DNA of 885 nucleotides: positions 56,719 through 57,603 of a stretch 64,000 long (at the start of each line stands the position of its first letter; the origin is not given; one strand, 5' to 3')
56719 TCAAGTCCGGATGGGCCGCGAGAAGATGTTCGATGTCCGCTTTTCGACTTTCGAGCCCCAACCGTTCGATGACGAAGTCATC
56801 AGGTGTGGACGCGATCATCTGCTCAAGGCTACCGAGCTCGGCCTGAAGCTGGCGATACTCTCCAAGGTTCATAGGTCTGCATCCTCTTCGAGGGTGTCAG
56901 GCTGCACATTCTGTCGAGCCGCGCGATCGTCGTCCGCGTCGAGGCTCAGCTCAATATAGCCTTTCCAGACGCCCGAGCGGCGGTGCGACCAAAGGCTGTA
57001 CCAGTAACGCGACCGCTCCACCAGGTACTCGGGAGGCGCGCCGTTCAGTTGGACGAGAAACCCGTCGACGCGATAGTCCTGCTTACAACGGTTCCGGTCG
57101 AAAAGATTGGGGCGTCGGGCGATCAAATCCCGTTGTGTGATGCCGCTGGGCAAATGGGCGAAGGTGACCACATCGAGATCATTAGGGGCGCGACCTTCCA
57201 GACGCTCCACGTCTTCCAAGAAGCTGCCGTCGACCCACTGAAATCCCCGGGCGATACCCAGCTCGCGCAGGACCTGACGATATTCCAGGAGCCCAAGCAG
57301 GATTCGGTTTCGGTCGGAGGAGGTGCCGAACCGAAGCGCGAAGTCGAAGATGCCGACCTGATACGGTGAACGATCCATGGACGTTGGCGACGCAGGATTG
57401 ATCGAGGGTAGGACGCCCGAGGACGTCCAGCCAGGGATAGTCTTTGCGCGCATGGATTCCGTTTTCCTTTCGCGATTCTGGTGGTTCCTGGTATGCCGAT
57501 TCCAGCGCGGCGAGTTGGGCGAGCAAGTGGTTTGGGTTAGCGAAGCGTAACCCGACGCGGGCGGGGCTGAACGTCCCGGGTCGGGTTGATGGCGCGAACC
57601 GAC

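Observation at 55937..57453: Intact, translationally coupled two-gene cassette (NTase-like protein plus 311-aa unknown) inside a dead Type I R-M locus: candidate new defence/TA-like system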

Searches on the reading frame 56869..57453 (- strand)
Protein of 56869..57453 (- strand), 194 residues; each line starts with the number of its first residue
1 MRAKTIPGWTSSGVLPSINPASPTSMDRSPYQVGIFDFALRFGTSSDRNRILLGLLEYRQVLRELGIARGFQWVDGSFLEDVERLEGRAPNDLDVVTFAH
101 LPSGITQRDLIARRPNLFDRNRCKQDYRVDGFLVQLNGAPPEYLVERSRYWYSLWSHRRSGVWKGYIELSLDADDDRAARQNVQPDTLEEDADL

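Call 3: search_protein_families(library=pfam, proteins=[window:56869-57453:-], max_evalue=0.1)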
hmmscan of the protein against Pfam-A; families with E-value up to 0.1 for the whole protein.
window:56869-57453:- (194 aa): 1 family
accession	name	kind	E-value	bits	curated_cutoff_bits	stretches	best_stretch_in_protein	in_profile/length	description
PF22014.2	DUF6932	-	6.4e-29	101.6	27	1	8-169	2-141/142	Family of unknown function (DUF6932)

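Call 4: search_protein_families(library=padloc, proteins=[window:56869-57453:-], max_evalue=0.1)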
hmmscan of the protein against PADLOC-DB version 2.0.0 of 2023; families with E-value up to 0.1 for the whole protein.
window:56869-57453:- (194 aa): 1 family
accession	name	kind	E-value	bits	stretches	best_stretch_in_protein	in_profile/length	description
PDLC04744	PDC-M63A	-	4.1e-09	34.6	1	41-171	29-149/152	-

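Call 5: search_protein_families(library=ncbifam, proteins=[window:56869-57453:-], max_evalue=0.1)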
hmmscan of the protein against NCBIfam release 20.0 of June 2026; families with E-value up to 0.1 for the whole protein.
window:56869-57453:- (194 aa): 0 families

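Call 6: search_protein_families(library=phrogs, proteins=[window:56869-57453:-], max_evalue=0.1)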
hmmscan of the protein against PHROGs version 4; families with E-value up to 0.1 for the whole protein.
window:56869-57453:- (194 aa): 1 family
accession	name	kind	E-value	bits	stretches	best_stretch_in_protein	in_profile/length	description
phrog_9194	-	unknown function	5.9e-32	111.8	1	4-171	4-154/156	-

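Call 10: find_homologous_proteins(query=window:56869-57453:-)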
Query window:56869-57453:- (194 aa): 350 proteins with E <= 0.001 among 613 candidates; the best 120 are listed.
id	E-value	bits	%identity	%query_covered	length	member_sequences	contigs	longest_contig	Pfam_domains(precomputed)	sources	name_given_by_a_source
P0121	1.6e-127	441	100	100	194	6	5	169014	PF22014.3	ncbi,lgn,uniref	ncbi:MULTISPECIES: DUF6932 family protein [unclassified Thiocapsa]|uniref:DUF6932 family protein n=1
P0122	9.1e-69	249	58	100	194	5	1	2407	PF22014.3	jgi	jgi:hypothetical protein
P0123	1.5e-68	248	64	91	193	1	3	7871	PF22014.3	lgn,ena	-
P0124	1.9e-68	248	58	99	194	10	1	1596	PF22014.3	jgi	jgi:hypothetical protein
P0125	2.0e-67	245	55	98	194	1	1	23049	PF22014.3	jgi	jgi:hypothetical protein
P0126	2.1e-66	241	58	94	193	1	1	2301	PF22014.3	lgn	-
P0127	7.4e-65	236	56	94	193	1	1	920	PF22014.3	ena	-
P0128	9.0e-65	236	54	98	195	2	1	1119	PF22014.3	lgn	-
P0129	1.9e-64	235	56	95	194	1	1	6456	PF22014.3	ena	-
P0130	1.9e-64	235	55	94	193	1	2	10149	PF22014.3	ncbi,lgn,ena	-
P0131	2.3e-64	235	57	94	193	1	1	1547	PF22014.3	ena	-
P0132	2.7e-64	235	56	96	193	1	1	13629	PF22014.3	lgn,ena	-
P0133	2.5e-63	231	53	99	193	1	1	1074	PF22014.3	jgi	jgi:hypothetical protein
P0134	1.6e-62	229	52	96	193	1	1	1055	PF22014.3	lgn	-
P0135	7.8e-62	227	55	96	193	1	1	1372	PF22014.3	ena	-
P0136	8.3e-62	226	56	92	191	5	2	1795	PF22014.3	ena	-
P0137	9.0e-62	226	55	94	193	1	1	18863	PF22014.3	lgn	-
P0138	1.3e-61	226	56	91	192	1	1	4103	PF22014.3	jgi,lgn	jgi:hypothetical protein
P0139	1.4e-61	226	55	96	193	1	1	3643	PF22014.3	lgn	-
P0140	2.5e-61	225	53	96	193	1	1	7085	PF22014.3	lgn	-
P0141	2.9e-61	225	51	94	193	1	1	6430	PF22014.3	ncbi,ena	-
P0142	4.2e-61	224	55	95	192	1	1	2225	PF22014.3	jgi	jgi:hypothetical protein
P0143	9.1e-61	223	89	59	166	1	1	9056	PF22014.3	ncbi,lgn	-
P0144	1.2e-60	223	56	91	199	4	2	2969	PF22014.3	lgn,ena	-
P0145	1.6e-60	222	57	93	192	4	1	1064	PF22014.3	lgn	-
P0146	2.1e-60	222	54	94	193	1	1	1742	PF22014.3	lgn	-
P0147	2.5e-60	222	53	94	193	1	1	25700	PF22014.3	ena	-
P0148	3.0e-60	221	55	94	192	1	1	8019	PF22014.3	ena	-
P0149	3.1e-60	221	52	95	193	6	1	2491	PF22014.3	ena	-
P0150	3.1e-60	221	54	95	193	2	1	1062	PF22014.3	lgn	-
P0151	6.7e-60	220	55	93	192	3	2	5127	PF22014.3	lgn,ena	-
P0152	7.4e-60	220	55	92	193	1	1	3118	PF22014.3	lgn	-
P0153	7.5e-60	220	54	95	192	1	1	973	PF22014.3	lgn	-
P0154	7.6e-60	220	51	95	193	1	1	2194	PF22014.3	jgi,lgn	-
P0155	9.7e-60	220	53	97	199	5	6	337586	PF22014.3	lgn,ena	-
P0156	1.2e-59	219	52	99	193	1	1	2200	PF22014.3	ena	-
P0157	1.5e-59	219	55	91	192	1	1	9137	PF22014.3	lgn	-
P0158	3.3e-59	218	52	93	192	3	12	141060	PF22014.3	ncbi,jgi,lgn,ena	-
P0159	4.7e-59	217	51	98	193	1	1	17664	PF22014.3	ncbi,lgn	-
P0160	5.0e-59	217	53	92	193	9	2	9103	PF22014.3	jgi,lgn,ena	-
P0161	5.7e-59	217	52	95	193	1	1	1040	PF22014.3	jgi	jgi:hypothetical protein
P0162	6.4e-59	217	52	94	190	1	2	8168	PF22014.3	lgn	-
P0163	7.5e-59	217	55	86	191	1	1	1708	PF22014.3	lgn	-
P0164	7.6e-59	217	54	94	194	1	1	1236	PF22014.3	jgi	jgi:hypothetical protein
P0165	9.6e-59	216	51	95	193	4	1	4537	PF22014.3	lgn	-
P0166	1.5e-58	216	50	97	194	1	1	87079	PF22014.3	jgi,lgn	jgi:hypothetical protein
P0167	1.7e-58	216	51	87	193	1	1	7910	PF22014.3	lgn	-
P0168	2.1e-58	215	51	95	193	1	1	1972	PF22014.3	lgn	-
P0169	2.8e-58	215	52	97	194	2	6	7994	PF22014.3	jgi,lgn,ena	-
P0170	2.8e-58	215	52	95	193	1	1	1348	PF22014.3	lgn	-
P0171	3.0e-58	215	52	99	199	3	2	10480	PF22014.3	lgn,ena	-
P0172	3.5e-58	215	57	92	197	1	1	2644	PF22014.3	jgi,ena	-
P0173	4.3e-58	214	54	91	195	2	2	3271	PF22014.3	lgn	-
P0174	4.8e-58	214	53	94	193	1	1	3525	PF22014.3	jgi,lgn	jgi:hypothetical protein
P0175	4.8e-58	214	52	95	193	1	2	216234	PF22014.3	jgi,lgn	-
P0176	5.5e-58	214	54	95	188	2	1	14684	PF22014.3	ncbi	-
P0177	6.4e-58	214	52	87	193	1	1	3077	PF22014.3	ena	-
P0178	6.6e-58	214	53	87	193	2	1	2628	PF22014.3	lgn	-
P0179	7.3e-58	214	51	95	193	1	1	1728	PF22014.3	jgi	jgi:hypothetical protein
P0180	8.0e-58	213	49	99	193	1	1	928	PF22014.3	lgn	-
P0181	1.0e-57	213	50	97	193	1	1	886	PF22014.3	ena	-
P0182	1.1e-57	213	55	91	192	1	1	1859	PF22014.3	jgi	jgi:hypothetical protein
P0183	1.3e-57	213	49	95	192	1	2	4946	PF22014.3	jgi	jgi:hypothetical protein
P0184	1.3e-57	213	52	90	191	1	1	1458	PF22014.3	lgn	-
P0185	1.5e-57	213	54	92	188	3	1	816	PF22014.3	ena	-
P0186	1.6e-57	212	51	97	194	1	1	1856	PF22014.3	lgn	-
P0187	1.9e-57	212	50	98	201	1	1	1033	PF22014.3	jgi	-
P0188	2.2e-57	212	51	92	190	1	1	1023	PF22014.3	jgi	-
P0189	2.4e-57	212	55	92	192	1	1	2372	PF22014.3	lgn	-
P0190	2.6e-57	212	54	90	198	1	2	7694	PF22014.3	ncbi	-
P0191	3.7e-57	211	52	93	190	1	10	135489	PF22014.3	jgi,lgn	-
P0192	4.3e-57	211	51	93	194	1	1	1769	PF22014.3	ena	-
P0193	4.4e-57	211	52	95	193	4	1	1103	PF22014.3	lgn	-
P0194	4.8e-57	211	50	94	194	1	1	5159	PF22014.3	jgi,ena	-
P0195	5.0e-57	211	53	94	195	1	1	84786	PF22014.3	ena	-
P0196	7.8e-57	210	50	94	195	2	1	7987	PF22014.3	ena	-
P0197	1.2e-56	210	50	95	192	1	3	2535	PF22014.3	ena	-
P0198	1.2e-56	210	50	94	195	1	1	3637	PF22014.3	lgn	-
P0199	1.4e-56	209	54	92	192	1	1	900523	PF22014.3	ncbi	-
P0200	2.4e-56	209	52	95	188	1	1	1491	PF22014.3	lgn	-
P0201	2.5e-56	209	51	95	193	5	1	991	PF22014.3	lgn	-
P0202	2.6e-56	208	53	92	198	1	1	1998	PF22014.3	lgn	-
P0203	3.5e-56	208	50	94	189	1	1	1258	PF22014.3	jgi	jgi:hypothetical protein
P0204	4.8e-56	208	49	99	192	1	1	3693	PF22014.3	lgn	-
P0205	6.1e-56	207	51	95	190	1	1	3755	PF22014.3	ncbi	-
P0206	8.2e-56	207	49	99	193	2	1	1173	PF22014.3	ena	-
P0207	9.5e-56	207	50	94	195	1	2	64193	PF22014.3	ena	-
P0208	9.7e-56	207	49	94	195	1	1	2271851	PF22014.3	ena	-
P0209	1.2e-55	206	51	87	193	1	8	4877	PF22014.3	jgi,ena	-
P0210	1.2e-55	206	52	94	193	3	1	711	PF22014.3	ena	-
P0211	1.4e-55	206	52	91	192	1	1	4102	PF22014.3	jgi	jgi:hypothetical protein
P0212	1.7e-55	206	52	91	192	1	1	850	PF22014.3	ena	-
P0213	2.2e-55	205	50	97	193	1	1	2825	PF22014.3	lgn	-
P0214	2.4e-55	205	54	92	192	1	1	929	PF22014.3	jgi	jgi:hypothetical protein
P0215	2.5e-55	205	58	79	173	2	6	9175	PF22014.3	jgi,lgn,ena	jgi:hypothetical protein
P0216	4.8e-55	204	52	91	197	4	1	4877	PF22014.3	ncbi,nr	ncbi:MAG: hypothetical protein P9E88_06425 [Candidatus Competibacter sp.]|nr:hypothetical protein [C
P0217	4.9e-55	204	53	94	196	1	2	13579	PF22014.3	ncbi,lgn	-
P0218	5.0e-55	204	52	88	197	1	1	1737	PF22014.3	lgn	-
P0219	5.3e-55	204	49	94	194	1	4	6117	PF22014.3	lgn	-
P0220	5.7e-55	204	53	92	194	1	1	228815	PF22014.3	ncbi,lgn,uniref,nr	ncbi:DUF6932 family protein [Marinobacter zhejiangensis]|uniref:Uncharacterized protein n=1 Tax=Mari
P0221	7.4e-55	204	53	92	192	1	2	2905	PF22014.3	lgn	-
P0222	8.0e-55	204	50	92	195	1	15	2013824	PF22014.3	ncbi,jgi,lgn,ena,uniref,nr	ncbi:DUF6932 family protein [Methanoculleus sp. 7T]|jgi:hypothetical protein|uniref:DUF6932 family p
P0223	9.0e-55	203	53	91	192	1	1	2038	PF22014.3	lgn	-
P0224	9.3e-55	203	50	94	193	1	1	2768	PF22014.3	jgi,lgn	jgi:hypothetical protein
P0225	9.3e-55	203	52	92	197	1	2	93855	PF22014.3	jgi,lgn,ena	-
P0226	1.3e-54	203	52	94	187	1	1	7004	PF22014.3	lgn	-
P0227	1.4e-54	203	51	95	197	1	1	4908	PF22014.3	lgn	-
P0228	1.5e-54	203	52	92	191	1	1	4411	PF22014.3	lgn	-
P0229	1.7e-54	203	49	94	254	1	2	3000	PF22014.3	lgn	-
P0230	1.9e-54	202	53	95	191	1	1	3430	PF22014.3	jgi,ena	-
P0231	2.2e-54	202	52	91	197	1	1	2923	PF22014.3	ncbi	-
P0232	3.0e-54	202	52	92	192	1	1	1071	PF22014.3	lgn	-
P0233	3.3e-54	202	52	91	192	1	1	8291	PF22014.3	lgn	-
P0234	3.6e-54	202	53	88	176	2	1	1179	PF22014.3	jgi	-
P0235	3.8e-54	201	51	93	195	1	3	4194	PF22014.3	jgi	jgi:hypothetical protein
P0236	6.9e-54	201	56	88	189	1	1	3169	PF22014.3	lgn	-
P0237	7.2e-54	201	53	92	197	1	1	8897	PF22014.3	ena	-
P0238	8.4e-54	200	50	94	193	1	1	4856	PF22014.3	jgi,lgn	jgi:hypothetical protein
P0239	1.0e-53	200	51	94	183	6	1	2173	PF22014.3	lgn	-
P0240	1.2e-53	200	51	92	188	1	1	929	PF22014.3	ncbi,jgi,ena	jgi:hypothetical protein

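Call 20: search_solved_structures(query=window:56869-57453:-, max_evalue=10)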
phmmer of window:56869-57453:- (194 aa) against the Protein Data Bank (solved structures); distinct sequences matched with E-value up to 10: 3.
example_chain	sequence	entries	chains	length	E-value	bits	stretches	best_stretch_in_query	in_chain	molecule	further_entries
1aoh_A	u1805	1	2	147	0.65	12.9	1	74-120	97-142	Cellulosomal-scaffolding protein A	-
7d27_A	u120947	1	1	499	0.91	12.4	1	6-46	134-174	UDP-N-acetylmuramoyl-L-alanyl-D-glutamate--2,6-diaminopimelate ligase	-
2a8b_A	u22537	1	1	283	1.1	12.2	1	147-185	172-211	Receptor-type tyrosine-protein phosphatase R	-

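Call 31: predict_structure(alignment_id=A2)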
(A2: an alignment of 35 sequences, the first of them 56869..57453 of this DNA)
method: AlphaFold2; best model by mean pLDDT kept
length: 194 residues; sequences in the alignment: 35
mean_pLDDT: 87.9   pTM: 0.85
mean pLDDT of the five models: 87.9, 87.8, 86.3, 85.8, 85.7
residues with pLDDT >= 90: 125; 70-90: 52; 50-70: 10; < 50: 7
segments of 3 or more residues with pLDDT < 50: 191-194
pLDDT, mean of each block of 10 residues (from residue 1): 75 86 79 94 95 98 96 93 94 96 95 96 97 87 82 73 86 95 71 47
secondary structure, 60 per line:
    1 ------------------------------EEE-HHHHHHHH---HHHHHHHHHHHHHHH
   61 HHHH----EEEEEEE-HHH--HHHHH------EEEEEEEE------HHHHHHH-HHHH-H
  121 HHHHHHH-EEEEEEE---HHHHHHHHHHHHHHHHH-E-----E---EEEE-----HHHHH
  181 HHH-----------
elements in order: E31-33 H35-42 H46-64 E69-75 H82-86 E93-100 H107-113 H115-118 H120-127 E129-135 H139-155 E167-170 H176-183

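Call 34: fold_search(model_id=the predicted structure, library=pdb)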
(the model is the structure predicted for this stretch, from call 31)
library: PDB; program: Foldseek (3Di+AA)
matches with E <= 10: 711; with E <= 0.001: 0
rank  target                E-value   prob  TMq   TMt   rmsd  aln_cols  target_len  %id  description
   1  2rff                  1.4e-02  0.85  0.26  0.40   5.5        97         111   13  Crystal structure of a putative nucleotidyltransferase (NP_343093.1) from Sulfolobus solfataricus at 1.40 A resolution (released 2007-10-16)
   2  7ae9_E                2.3e-02  0.60  0.28  0.34   8.7       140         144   14  Crystal structure of mono-AMPylated HEPN(R46E) toxin in complex with MNT antitoxin (released 2020-12-30)
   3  7ae9_H                6.4e-02  0.25  0.23  0.30   9.5       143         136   15  Crystal structure of mono-AMPylated HEPN(R46E) toxin in complex with MNT antitoxin (released 2020-12-30)
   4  9i05_Xx               8.8e-02  0.69  0.29  0.45   5.3        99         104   13  Cryo-EM structure of the large subunit of the mitochondrial ribosome from Toxoplasma gondii (released 2025-06-11)
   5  8crx_G                1.6e-01  0.23  0.24  0.23  16.7       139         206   13  Cutibacterium acnes 70S ribosome with mRNA, P-site tRNA and Sarecycline bound (released 2023-03-22)
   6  8cvo_G                1.6e-01  0.23  0.24  0.22  16.7       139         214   13  Cutibacterium acnes 30S ribosomal subunit with Sarecycline bound, head domain only in the local refined map (released 2023-03-15)
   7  6s81_C                1.8e-01  0.08  0.16  0.09  21.2       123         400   11  Crystal structure of methionine adenosyltransferase from Pyrococcus furiosus (released 2020-02-05)
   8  1r89                  2.0e-01  0.28  0.29  0.16   8.9       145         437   16  Crystal Structures of an Archaeal Class I CCA-Adding Enzyme and Its Nucleotide Complexes (released 2003-12-16)
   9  9g6k_UC               2.3e-01  0.38  0.27  0.41   5.4        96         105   14  LSU structure derived from the LSU sample of the mitoribosome from T. gondii. (released 2024-12-11)
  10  8exe_A                2.5e-01  0.35  0.23  0.15   5.3        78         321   20  Crystal structure of human FAM46A-BCCIPa complex at 3.5 angstrom resolution (released 2023-03-15)
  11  7pnt_C                2.8e-01  0.30  0.18  0.24   4.1        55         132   13  Assembly intermediate of mouse mitochondrial ribosome small subunit without mS37 in complex with RbfA and Tfb1m (released 2022-06-15)
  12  6u7b_A                3.0e-01  0.18  0.23  0.16   7.2       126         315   16  Structure of E. coli MS115-1 CdnC:HORMA-deltaN complex (released 2019-12-25)
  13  4l4q_A                3.0e-01  0.03  0.14  0.09  22.0       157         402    8  Methionine Adenosyltransferase (released 2014-03-19)
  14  4l4q_B                3.2e-01  0.06  0.16  0.09  21.7       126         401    8  Methionine Adenosyltransferase (released 2014-03-19)
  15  6p80                  3.4e-01  0.09  0.21  0.14  10.9       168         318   17  Structure of E. coli MS115-1 CdnC + ATP (released 2019-12-25)
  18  1wot_MODEL_1_A        4.1e-01  0.33  0.26  0.44   6.0        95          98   22  Structure of putative minimal nucleotidyltransferase (released 2004-09-07)
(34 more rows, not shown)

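Call 54: find_encoding_contigs(protein=P0121, flank=10000, max_places=6)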
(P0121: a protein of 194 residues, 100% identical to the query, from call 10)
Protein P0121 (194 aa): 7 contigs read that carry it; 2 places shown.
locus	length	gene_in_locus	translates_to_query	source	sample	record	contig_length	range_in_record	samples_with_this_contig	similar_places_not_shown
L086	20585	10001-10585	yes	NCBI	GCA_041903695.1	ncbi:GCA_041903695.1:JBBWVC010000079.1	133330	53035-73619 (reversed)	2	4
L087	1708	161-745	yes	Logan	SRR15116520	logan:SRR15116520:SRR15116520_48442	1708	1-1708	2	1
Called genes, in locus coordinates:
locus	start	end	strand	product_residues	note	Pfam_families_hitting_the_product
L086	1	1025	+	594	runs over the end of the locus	PF13531:SBP_bac_11, PF13416:SBP_bac_8 (weak), PF00092:VWA, PF13519:VWA_2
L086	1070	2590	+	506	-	PF13531:SBP_bac_11 (faint)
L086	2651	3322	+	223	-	-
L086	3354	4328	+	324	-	PF00108:Thiolase_N, PF08545:ACP_syn_III, PF08541:ACP_syn_III_C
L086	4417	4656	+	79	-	-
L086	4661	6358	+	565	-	PF07167:PhaC_N, PF00561:Abhydrolase_1 (weak)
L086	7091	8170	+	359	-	PF01420:Methylase_S (weak)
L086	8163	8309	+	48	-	-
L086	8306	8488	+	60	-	-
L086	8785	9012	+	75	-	-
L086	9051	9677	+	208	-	-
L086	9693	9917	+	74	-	-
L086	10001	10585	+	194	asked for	PF22014:DUF6932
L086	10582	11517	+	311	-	-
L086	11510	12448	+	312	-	PF04313:HSDR_N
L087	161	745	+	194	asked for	PF22014:DUF6932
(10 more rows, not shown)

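Call 55: find_encoding_contigs(protein=P0143, flank=10000, max_places=4)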
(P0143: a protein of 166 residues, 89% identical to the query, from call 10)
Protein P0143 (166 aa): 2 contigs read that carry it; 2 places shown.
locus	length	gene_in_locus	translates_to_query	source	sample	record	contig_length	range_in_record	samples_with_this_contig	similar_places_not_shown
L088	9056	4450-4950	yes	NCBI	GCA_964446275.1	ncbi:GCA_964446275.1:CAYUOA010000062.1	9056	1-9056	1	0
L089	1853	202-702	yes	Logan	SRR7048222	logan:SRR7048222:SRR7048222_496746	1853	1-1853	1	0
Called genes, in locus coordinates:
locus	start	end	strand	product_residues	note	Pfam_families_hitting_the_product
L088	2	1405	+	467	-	?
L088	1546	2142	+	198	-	-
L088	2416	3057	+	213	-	PF14487:DarT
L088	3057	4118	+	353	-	PF01661:Macro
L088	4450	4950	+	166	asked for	PF22014:DUF6932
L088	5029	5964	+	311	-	-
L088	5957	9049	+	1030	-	PF04313:HSDR_N, PF04851:ResIII, PF18766:SWI2_SNF2, PF22679:T1R_D3-like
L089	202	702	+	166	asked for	PF22014:DUF6932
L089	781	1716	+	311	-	-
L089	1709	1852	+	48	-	?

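Call 59: find_related_loci(query=A2, collection=metagenome_contigs, flank=6000)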
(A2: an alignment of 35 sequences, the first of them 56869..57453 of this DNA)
Query A2 (194 aa) in metagenome_contigs; peptide patterns used: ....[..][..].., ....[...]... (x = any residue, [..] = any of these).
600 stretches matched a pattern (row limit reached: there are more); 500 encode a relative of the query (tblastn E <= 1e-3); the best 80 are kept; 80 distinct loci.
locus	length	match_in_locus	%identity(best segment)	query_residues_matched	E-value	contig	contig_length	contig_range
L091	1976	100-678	57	1-193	3e-74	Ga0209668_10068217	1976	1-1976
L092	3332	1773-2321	56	1-183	2e-69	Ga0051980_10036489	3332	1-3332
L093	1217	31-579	57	1-183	1e-72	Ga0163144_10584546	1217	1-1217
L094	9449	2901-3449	55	1-183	3e-68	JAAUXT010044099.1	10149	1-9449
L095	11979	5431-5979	56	1-183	3e-68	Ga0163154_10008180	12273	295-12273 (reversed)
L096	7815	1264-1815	53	1-184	2e-66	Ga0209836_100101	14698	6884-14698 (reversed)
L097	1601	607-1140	58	1-179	5e-69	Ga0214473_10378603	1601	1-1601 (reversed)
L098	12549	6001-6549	54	1-183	5e-66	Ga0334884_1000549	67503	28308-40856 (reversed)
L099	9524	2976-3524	55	1-183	2e-66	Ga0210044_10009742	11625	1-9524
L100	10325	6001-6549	54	1-183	4e-66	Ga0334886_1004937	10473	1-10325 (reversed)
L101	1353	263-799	56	5-183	3e-69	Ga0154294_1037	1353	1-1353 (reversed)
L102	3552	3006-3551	55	1-182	6e-66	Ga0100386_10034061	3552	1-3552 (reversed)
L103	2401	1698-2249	52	1-184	2e-66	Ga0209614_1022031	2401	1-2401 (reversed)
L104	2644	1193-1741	57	1-179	2e-64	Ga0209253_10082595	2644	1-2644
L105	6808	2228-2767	56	1-180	1e-63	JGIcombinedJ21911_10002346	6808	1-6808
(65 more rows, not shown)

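Call 60: find_related_loci(query=A2, collection=viral_contigs, flank=8000)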
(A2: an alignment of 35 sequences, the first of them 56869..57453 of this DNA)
Query A2 (194 aa) in viral_contigs; peptide patterns used: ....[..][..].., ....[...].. (x = any residue, [..] = any of these).
161 stretches matched a pattern; 77 encode a relative of the query (tblastn E <= 1e-3); 77 distinct loci.
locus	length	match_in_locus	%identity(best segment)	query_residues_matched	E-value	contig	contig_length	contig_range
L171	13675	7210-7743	48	5-184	4e-53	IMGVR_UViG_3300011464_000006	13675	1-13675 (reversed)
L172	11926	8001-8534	48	5-184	4e-53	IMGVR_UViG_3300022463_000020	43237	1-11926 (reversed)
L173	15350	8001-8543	47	1-179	4e-52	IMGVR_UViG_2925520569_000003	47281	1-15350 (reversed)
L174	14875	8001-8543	47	1-179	4e-52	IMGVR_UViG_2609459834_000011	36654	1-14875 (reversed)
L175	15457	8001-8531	46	1-180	3e-52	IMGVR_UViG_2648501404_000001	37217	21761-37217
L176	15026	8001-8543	47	1-179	4e-52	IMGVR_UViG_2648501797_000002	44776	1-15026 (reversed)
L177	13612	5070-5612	47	1-179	4e-52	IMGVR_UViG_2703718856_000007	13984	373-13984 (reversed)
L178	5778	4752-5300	47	6-189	7e-52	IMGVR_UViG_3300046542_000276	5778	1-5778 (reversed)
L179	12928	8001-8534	46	5-184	9e-50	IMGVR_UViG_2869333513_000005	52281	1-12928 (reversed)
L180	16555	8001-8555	45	5-190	1e-49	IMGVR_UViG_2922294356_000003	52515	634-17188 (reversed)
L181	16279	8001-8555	45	5-190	1e-49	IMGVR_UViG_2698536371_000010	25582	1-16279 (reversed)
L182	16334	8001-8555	45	5-190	1e-49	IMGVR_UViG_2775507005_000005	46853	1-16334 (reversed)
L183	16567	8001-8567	43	1-190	3e-49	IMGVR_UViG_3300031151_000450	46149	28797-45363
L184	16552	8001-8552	43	9-193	2e-48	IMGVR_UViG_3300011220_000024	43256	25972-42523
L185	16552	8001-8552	43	9-193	4e-48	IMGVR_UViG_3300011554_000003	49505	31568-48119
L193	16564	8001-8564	42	1-189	6e-47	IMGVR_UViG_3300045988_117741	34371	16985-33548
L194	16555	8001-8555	43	6-184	3e-47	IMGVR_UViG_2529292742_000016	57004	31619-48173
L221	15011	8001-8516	42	9-179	5e-43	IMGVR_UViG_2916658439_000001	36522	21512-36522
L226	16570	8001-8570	40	6-191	2e-40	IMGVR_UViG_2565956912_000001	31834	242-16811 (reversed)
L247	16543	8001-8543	46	1-179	1e-51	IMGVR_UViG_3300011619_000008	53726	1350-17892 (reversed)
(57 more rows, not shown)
